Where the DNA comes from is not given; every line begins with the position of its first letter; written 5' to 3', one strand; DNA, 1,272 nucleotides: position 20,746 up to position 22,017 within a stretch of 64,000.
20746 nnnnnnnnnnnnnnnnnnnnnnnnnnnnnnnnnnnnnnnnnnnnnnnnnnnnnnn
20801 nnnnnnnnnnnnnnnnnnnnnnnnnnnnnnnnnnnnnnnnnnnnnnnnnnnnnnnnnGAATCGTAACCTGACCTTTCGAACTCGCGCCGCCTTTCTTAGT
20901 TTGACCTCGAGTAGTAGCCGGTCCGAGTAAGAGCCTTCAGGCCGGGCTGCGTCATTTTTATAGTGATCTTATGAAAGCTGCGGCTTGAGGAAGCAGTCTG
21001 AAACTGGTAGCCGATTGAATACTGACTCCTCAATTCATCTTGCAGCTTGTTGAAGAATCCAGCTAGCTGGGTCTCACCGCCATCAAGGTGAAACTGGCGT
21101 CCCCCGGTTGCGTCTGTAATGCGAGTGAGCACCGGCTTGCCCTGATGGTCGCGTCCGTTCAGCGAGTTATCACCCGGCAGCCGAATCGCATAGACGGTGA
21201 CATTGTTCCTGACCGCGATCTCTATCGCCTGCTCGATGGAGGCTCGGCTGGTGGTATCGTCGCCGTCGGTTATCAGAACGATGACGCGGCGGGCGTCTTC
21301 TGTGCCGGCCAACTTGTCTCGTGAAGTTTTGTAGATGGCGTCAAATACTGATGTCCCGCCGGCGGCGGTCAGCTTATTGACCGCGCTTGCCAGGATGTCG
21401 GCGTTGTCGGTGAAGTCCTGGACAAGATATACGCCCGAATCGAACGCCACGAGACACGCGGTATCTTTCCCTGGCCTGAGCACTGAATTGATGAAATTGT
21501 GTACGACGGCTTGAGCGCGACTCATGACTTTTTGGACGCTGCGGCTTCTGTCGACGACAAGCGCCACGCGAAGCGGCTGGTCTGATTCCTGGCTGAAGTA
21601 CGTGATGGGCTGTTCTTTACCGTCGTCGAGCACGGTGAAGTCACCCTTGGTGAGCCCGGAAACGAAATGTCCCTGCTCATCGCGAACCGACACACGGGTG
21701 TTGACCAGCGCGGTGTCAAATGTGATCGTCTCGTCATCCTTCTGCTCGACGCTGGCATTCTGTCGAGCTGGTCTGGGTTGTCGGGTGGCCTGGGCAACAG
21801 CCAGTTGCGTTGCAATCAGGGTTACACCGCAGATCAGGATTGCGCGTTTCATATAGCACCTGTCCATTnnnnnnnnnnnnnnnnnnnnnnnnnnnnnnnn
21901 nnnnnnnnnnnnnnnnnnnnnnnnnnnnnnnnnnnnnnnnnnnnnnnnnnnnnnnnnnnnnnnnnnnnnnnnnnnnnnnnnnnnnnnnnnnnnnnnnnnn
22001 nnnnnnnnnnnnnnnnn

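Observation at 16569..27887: Candidate undescribed sigma-54-controlled envelope module: two PspF-like activators bracket a ClpB-D2-like ATPase, TonB, a VWA protein, paired lipoproteins and a zinc-ribbon-TM-TolB_N-like-TPR protein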

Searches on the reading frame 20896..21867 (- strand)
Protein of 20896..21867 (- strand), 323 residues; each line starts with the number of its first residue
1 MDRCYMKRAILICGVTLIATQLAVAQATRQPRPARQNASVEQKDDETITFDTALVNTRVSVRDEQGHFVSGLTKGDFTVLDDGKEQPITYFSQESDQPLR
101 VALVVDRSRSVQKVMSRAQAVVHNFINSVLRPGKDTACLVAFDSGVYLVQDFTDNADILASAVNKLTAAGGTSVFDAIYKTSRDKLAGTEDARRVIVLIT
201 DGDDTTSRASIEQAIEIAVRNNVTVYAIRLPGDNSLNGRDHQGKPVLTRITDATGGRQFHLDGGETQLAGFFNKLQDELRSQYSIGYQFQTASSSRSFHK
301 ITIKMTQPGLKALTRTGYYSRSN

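Call 4: search_protein_families(library=pfam, proteins=[window:20896-21867:-], max_evalue=0.01)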
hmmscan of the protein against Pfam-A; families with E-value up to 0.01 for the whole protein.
window:20896-21867:- (323 aa): 4 families
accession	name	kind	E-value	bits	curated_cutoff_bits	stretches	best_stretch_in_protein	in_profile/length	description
PF13519.12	VWA_2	-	5e-13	50.1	27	1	101-202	1-106/107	von Willebrand factor type A domain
PF00092.34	VWA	-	1.2e-12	48.8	23.8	1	101-252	2-152/174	von Willebrand factor type A domain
PF05762.20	VWA_CoxE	-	3.5e-05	23.8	26.4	1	94-222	52-179/222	VWA domain containing CoxE-like protein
PF13768.12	VWA_3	-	0.002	18.6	27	1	155-230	60-133/155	von Willebrand factor type A domain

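Call 8: search_protein_families(library=ncbifam, proteins=[window:20896-21867:-], max_evalue=0.01)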
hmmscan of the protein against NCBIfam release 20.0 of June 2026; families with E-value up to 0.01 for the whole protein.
window:20896-21867:- (323 aa): 4 families
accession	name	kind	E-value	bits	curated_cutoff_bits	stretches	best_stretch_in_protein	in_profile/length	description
TIGR03436.1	acidobact_VWFA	subfamily_domain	1.3e-65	222.1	81.25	1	47-320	2-323/324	VWA domain-containing protein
NF047508.1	VWA_BatA_Lepto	exception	6.3e-07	28.7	380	1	122-261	120-256/315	VWA domain-containing protein BatA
TIGR02442.1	Cob-chelat-sub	hypoth_equivalog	1.3e-05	23.9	779.45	1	100-207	474-586/641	putative cobaltochelatase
TIGR03788.1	marine_srt_targ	equivalog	0.001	17.6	551.65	1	98-203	271-380/629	marine proteobacterial sortase target protein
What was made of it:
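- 20896..21867 (-): Secreted VWA protein of the acidobacterial VWFA family, with an intact DxSxS MIDAS motif. TIGR03436 222 bits; VWA and VWA_2 (calls 4, 8).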

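Call 84: search_protein_families(library=padloc, proteins=[window:20896-21867:-], max_evalue=0.001)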
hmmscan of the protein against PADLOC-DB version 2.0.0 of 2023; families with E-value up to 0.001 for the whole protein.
window:20896-21867:- (323 aa): 0 families
